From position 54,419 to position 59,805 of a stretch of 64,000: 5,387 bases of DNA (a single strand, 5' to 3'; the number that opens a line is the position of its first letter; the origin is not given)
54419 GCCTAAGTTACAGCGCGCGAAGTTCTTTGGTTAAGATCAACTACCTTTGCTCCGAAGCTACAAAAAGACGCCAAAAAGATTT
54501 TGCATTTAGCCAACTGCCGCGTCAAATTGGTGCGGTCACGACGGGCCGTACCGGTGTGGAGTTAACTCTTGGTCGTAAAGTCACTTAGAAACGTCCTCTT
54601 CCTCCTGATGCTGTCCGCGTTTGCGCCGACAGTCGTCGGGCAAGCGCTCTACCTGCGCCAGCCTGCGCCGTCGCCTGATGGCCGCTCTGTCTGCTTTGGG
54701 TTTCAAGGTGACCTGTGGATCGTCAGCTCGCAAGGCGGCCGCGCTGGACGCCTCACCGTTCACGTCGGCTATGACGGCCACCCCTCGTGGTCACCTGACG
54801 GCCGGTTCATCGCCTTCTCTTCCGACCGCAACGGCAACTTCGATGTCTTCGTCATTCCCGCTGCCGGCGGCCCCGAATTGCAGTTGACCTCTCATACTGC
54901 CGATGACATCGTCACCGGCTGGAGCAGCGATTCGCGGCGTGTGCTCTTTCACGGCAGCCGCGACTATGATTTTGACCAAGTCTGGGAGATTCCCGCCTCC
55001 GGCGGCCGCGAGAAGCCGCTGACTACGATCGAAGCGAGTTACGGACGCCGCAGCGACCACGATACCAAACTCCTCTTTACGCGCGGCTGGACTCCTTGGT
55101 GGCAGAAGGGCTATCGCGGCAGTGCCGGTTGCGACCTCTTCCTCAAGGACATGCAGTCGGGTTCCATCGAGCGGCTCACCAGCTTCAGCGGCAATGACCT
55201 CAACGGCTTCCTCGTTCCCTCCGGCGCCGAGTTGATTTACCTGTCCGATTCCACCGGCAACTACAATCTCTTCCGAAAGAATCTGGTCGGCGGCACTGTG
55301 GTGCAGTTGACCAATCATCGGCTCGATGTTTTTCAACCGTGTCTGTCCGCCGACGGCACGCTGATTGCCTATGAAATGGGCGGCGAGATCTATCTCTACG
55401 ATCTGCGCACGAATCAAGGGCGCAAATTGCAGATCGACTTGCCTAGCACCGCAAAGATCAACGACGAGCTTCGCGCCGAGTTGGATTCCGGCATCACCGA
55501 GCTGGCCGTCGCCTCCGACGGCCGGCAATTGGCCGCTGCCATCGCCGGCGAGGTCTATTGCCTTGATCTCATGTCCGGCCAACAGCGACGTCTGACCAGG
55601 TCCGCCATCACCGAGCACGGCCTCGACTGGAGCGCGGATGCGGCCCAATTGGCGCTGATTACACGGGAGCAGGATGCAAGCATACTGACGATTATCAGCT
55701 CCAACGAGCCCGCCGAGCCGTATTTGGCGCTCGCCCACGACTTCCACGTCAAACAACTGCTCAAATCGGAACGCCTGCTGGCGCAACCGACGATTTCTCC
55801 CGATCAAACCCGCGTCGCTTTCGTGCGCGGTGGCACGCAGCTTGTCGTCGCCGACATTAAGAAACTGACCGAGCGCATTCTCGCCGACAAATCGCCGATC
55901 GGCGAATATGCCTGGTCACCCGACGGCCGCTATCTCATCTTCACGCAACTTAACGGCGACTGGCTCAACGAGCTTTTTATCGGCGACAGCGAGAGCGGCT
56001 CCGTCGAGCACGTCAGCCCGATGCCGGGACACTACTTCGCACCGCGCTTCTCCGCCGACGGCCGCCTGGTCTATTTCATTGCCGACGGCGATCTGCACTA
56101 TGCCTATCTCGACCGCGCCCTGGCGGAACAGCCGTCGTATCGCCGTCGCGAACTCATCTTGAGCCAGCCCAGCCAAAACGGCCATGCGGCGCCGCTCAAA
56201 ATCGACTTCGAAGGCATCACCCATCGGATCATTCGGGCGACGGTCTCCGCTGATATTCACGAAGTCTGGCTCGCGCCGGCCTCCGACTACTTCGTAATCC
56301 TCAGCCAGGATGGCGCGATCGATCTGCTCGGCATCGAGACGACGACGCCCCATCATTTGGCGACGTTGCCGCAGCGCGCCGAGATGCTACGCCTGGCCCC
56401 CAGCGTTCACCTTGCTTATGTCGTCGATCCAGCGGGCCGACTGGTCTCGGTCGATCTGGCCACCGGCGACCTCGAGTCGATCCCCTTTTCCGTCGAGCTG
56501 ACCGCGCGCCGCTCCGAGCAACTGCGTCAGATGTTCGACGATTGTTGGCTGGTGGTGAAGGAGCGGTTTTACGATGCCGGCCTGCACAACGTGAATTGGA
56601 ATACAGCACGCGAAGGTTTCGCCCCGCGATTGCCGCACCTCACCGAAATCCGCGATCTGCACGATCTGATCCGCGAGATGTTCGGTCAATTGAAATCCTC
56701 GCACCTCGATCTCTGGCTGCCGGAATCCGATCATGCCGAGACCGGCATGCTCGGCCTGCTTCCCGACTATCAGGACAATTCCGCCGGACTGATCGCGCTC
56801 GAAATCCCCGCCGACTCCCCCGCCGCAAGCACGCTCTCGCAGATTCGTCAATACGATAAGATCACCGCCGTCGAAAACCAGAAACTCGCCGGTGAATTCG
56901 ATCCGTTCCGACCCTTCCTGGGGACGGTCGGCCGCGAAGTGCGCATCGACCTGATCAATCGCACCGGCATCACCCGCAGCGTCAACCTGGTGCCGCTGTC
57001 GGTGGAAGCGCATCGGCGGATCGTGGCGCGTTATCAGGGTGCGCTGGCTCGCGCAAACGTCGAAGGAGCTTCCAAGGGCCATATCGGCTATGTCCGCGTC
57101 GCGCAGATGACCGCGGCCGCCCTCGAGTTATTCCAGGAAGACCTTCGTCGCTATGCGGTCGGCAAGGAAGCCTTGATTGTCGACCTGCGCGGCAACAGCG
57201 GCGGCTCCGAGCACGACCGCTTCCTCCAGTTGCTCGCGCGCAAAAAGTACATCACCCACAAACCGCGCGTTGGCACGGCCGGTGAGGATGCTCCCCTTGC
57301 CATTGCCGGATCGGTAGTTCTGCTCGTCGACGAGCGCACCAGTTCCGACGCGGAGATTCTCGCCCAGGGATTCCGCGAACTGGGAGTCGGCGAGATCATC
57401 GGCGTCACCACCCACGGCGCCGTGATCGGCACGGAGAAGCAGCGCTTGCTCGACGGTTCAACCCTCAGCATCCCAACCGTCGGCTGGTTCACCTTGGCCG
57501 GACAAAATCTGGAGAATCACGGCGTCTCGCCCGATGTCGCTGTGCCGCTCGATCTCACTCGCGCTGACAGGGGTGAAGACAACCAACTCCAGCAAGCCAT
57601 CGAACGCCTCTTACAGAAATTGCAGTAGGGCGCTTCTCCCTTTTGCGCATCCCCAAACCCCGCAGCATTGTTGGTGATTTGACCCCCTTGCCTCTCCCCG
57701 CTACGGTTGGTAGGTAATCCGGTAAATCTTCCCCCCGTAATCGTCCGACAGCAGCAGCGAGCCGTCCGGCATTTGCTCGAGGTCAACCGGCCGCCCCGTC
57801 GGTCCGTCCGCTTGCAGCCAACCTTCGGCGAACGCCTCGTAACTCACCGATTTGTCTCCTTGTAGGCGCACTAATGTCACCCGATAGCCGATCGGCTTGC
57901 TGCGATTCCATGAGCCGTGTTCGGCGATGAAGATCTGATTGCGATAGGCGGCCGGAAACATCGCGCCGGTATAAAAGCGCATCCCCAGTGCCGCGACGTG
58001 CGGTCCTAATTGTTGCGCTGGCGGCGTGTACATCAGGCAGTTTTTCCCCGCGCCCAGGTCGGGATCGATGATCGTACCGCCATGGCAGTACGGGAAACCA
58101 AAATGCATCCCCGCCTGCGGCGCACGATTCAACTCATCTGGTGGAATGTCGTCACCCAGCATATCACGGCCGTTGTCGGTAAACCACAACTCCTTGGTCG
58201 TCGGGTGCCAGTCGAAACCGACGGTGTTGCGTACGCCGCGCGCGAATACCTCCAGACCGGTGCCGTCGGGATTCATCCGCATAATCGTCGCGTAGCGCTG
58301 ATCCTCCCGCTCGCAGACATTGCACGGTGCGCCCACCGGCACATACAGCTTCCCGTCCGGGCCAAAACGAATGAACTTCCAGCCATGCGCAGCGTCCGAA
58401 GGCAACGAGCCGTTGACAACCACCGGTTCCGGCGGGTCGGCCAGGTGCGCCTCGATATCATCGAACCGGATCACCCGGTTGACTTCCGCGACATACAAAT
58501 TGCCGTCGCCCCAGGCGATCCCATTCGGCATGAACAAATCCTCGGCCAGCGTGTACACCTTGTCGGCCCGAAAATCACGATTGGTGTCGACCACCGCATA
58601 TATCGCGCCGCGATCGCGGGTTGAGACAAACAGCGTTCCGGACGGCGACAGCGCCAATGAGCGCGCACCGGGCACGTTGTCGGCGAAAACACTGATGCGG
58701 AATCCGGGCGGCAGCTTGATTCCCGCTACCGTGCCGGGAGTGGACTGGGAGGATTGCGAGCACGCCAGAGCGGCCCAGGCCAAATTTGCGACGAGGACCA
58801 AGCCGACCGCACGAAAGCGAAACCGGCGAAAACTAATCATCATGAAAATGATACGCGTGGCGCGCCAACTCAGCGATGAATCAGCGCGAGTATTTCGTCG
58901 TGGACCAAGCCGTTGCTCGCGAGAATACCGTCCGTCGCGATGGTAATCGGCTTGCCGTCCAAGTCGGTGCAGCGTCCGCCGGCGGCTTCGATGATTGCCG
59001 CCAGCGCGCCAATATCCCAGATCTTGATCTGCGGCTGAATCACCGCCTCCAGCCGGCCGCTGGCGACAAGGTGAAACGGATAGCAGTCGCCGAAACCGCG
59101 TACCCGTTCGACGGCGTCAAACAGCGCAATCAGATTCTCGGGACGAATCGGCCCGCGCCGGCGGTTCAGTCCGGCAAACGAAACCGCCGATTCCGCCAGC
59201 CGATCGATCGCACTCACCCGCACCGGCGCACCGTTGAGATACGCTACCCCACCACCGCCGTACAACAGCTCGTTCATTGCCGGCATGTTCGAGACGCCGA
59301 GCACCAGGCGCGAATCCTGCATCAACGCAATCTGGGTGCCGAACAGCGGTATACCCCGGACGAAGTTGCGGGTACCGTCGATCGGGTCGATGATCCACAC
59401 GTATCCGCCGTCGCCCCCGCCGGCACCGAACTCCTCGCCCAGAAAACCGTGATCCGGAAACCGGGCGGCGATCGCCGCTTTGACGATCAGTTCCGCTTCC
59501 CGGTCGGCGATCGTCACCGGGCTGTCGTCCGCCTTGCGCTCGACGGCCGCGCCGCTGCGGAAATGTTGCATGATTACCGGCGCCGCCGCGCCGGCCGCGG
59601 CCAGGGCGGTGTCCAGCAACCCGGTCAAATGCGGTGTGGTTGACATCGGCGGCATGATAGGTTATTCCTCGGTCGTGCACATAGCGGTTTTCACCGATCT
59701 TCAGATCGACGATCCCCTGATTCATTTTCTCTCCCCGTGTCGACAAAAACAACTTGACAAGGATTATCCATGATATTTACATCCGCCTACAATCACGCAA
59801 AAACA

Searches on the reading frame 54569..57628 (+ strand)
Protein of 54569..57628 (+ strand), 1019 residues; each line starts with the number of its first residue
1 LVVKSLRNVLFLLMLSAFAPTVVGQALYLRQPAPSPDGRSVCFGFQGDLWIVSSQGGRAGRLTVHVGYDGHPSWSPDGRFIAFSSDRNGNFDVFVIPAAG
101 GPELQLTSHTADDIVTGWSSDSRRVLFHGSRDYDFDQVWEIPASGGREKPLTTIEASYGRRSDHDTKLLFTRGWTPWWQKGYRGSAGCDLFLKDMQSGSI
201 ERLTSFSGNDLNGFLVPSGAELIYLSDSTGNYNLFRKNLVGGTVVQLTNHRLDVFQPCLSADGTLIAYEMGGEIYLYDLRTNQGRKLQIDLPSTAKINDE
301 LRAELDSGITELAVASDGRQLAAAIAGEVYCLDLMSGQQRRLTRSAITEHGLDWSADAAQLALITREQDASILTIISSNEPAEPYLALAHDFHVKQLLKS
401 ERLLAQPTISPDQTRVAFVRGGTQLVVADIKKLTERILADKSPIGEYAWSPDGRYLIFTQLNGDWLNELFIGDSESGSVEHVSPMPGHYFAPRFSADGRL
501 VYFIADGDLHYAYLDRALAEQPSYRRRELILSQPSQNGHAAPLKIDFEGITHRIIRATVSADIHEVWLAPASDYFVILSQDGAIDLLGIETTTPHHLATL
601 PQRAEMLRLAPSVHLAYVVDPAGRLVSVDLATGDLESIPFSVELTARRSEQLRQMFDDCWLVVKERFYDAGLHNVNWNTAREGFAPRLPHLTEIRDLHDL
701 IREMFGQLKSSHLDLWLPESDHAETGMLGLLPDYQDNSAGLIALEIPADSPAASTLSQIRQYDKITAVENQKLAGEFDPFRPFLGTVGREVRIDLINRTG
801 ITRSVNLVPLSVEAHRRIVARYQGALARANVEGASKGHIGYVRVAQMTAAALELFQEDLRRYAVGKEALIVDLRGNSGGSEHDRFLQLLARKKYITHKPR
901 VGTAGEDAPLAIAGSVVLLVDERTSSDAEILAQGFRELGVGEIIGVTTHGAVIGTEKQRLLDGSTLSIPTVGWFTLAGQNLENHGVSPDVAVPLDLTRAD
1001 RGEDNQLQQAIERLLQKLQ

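Call 8: search_protein_families(library=pfam, proteins=[window:54569-57628:+], max_evalue=0.001)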
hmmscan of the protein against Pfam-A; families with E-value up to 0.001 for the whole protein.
window:54569-57628:+ (1019 aa): 5 families
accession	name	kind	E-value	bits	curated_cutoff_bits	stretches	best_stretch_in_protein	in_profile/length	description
PF07676.18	PD40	-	9e-37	124.7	20.9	1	60-95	2-38/38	WD40-like Beta Propeller Repeat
PF03572.23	Peptidase_S41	-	9.2e-26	90.8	24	1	838-992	1-165/165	Peptidase family S41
PF00930.27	DPPIV_N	-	1.1e-14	54.4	22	0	44-118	20-90/354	Dipeptidyl peptidase IV (DPP IV) N-terminal region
PF14684.11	Tricorn_C1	-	3.1e-14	53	24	1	651-706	4-59/59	Tricorn protease C1 domain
PF25174.1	Beta-prop_THOC3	-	8.8e-07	28.6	305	0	352-503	8-146/272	THOC3 beta-propeller domain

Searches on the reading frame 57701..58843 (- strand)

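Call 8: search_protein_families(library=pfam, proteins=[window:57701-58843:-], max_evalue=0.001)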
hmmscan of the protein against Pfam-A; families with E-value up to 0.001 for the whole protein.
window:57701-58843:- (380 aa): 2 families
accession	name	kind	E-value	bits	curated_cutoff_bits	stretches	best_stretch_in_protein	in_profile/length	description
PF07995.17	GSDH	-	5.2e-15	56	25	1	153-375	114-332/332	Glucose / Sorbosone dehydrogenase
PF23500.1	DUF7133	-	2e-13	50.8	27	1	77-370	57-349/385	Domain of unknown function (DUF7133)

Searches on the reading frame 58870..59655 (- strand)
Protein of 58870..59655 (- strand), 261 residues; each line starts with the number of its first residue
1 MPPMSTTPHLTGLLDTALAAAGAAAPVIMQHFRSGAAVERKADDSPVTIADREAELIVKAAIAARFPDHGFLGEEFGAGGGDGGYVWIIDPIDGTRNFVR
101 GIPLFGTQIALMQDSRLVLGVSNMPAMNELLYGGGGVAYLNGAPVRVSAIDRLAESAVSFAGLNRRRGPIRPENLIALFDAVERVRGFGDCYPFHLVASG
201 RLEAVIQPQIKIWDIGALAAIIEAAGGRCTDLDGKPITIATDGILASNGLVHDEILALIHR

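Call 8: search_protein_families(library=pfam, proteins=[window:58870-59655:-], max_evalue=0.001)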
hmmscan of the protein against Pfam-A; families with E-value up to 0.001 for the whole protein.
window:58870-59655:- (261 aa): 1 family
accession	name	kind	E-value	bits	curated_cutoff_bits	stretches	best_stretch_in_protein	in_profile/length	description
PF00459.30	Inositol_P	-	2.8e-51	175.1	27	1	13-259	5-266/271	Inositol monophosphatase family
